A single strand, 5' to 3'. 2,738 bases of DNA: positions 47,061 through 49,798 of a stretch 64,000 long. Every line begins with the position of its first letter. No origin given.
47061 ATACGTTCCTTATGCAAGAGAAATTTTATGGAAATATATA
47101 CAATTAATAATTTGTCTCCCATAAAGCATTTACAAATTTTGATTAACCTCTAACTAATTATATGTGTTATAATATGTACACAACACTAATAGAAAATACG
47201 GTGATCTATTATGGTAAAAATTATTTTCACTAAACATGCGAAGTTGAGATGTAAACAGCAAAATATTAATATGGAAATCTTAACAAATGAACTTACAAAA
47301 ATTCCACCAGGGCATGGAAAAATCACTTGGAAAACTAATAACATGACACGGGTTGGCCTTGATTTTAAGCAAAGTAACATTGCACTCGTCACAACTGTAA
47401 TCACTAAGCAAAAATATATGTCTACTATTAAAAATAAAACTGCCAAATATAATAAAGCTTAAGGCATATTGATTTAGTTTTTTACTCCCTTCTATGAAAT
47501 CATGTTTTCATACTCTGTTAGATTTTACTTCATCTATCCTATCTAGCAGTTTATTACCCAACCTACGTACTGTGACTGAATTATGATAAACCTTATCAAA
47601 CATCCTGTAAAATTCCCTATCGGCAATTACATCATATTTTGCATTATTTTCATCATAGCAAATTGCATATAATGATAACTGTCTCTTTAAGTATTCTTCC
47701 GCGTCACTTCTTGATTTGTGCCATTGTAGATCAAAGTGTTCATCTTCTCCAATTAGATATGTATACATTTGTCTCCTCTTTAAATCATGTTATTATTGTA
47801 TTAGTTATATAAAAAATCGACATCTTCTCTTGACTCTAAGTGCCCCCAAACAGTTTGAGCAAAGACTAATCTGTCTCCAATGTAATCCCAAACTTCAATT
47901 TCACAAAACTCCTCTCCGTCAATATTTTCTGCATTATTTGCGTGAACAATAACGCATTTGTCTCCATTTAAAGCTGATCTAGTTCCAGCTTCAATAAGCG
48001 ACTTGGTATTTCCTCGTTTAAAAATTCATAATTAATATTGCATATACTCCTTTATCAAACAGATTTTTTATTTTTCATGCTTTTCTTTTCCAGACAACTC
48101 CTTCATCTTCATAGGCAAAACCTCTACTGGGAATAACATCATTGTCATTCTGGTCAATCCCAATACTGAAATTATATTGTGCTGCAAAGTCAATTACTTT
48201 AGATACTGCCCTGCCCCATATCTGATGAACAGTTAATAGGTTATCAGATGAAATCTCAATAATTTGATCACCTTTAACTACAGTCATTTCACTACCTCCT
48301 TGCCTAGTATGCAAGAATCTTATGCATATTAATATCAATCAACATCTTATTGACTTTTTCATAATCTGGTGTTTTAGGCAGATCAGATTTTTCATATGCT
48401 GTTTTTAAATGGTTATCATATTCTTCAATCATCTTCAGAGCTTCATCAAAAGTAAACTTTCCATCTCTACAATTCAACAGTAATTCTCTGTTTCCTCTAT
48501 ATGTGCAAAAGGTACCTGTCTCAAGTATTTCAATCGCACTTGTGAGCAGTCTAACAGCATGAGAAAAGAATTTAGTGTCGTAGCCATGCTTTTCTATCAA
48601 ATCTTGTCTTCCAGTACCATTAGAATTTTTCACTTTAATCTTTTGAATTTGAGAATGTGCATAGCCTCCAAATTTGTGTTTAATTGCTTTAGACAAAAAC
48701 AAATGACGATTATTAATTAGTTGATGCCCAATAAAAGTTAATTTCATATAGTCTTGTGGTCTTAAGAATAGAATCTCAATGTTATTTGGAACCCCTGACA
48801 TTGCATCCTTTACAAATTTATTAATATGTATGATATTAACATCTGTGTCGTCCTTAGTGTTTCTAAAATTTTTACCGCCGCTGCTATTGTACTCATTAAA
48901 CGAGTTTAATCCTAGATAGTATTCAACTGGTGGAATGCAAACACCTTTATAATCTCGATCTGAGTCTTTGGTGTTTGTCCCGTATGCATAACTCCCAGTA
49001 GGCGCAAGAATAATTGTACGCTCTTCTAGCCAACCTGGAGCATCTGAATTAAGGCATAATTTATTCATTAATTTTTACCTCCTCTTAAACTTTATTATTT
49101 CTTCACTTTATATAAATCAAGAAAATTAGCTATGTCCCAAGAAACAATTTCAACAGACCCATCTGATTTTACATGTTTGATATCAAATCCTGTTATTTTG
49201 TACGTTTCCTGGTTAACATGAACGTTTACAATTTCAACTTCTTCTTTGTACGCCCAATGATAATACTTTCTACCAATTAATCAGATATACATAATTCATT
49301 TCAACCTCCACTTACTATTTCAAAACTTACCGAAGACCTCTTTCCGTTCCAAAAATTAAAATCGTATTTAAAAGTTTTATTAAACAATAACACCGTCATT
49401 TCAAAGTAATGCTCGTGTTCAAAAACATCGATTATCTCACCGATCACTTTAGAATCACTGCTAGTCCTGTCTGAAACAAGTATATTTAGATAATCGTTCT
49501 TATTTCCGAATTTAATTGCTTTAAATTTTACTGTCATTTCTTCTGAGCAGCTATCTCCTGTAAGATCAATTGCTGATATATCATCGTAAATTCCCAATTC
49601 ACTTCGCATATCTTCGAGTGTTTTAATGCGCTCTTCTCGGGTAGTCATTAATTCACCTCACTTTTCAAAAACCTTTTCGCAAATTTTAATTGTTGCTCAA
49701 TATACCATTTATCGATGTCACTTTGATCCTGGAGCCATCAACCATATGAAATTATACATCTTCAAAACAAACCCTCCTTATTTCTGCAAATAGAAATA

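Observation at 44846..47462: SOS-controlled translesion polymerase cassette (uvrX-yolD-like) with two Cheo boxes, bracketed by plus-strand morons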

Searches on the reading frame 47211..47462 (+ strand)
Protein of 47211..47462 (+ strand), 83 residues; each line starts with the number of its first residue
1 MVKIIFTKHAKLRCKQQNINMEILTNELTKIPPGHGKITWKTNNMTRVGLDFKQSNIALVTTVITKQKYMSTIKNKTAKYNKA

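Call 3: search_protein_families(library=pfam, proteins=[window:47211-47462:+], max_evalue=0.01)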
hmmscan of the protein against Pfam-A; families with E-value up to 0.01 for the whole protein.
window:47211-47462:+ (83 aa): 0 families

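Call 23: search_protein_families(library=ncbifam, proteins=[window:47211-47462:+], max_evalue=0.1)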
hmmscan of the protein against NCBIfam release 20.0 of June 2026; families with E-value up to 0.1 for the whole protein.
window:47211-47462:+ (83 aa): 0 families

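Call 33: search_protein_families(library=phrogs, proteins=[window:47211-47462:+], max_evalue=0.01)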
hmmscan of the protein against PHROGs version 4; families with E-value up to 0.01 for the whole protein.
window:47211-47462:+ (83 aa): 0 families

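Call 39: search_protein_families(library=pfam, proteins=[window:47211-47462:+], max_evalue=10)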
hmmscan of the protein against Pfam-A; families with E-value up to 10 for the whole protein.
window:47211-47462:+ (83 aa): 0 families

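Call 49: find_homologous_proteins(query=window:47211-47462:+, max_evalue=0.001)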
Query window:47211-47462:+ (83 aa): 1 proteins with E <= 0.001 among 1 candidates.
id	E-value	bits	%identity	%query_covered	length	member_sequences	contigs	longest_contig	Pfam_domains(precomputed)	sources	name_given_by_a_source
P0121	6.8e-47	174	100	100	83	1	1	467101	-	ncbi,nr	ncbi:hypothetical protein EBB07_28425 [Paenibacillaceae bacterium]|nr:hypothetical protein EBB07_284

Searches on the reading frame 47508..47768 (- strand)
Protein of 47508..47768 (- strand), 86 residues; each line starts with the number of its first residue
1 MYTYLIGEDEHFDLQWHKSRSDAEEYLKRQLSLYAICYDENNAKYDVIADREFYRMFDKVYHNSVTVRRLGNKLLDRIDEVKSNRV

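Call 3: search_protein_families(library=pfam, proteins=[window:47508-47768:-], max_evalue=0.01)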
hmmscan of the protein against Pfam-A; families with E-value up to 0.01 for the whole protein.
window:47508-47768:- (86 aa): 0 families

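Call 23: search_protein_families(library=ncbifam, proteins=[window:47508-47768:-], max_evalue=0.1)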
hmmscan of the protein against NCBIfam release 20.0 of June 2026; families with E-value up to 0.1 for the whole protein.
window:47508-47768:- (86 aa): 0 families

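Call 33: search_protein_families(library=phrogs, proteins=[window:47508-47768:-], max_evalue=0.01)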
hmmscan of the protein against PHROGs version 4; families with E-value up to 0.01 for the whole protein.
window:47508-47768:- (86 aa): 0 families

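Call 39: search_protein_families(library=pfam, proteins=[window:47508-47768:-], max_evalue=10)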
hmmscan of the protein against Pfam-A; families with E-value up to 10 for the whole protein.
window:47508-47768:- (86 aa): 1 family
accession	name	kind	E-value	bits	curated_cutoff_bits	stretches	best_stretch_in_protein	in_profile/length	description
PF06868.16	DUF1257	-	0.061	14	22.2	1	17-55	19-57/103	Protein of unknown function (DUF1257)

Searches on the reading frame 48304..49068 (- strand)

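Call 3: search_protein_families(library=pfam, proteins=[window:48304-49068:-], max_evalue=0.01)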
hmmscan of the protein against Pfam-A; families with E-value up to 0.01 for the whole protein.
window:48304-49068:- (254 aa): 1 family
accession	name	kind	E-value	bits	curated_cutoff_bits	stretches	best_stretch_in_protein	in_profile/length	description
PF10127.15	RlaP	-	1.7e-18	67.7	23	1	22-245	24-249/249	RNA repair pathway DNA polymerase beta family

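Call 33: search_protein_families(library=phrogs, proteins=[window:48304-49068:-], max_evalue=0.01)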
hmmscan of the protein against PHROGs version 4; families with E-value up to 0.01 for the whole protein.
window:48304-49068:- (254 aa): 1 family
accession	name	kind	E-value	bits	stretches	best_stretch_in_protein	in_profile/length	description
phrog_388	-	DNA, RNA and nucleotide metabolism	2e-74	251.8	1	9-251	29-334/351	nucleotidyltransferase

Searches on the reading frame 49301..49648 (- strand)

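Call 33: search_protein_families(library=phrogs, proteins=[window:49301-49648:-], max_evalue=0.01)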
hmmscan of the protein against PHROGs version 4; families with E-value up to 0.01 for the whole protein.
window:49301-49648:- (115 aa): 1 family
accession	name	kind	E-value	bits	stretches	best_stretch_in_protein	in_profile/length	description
phrog_21500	-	unknown function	0.0042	18.2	1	20-101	55-132/149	-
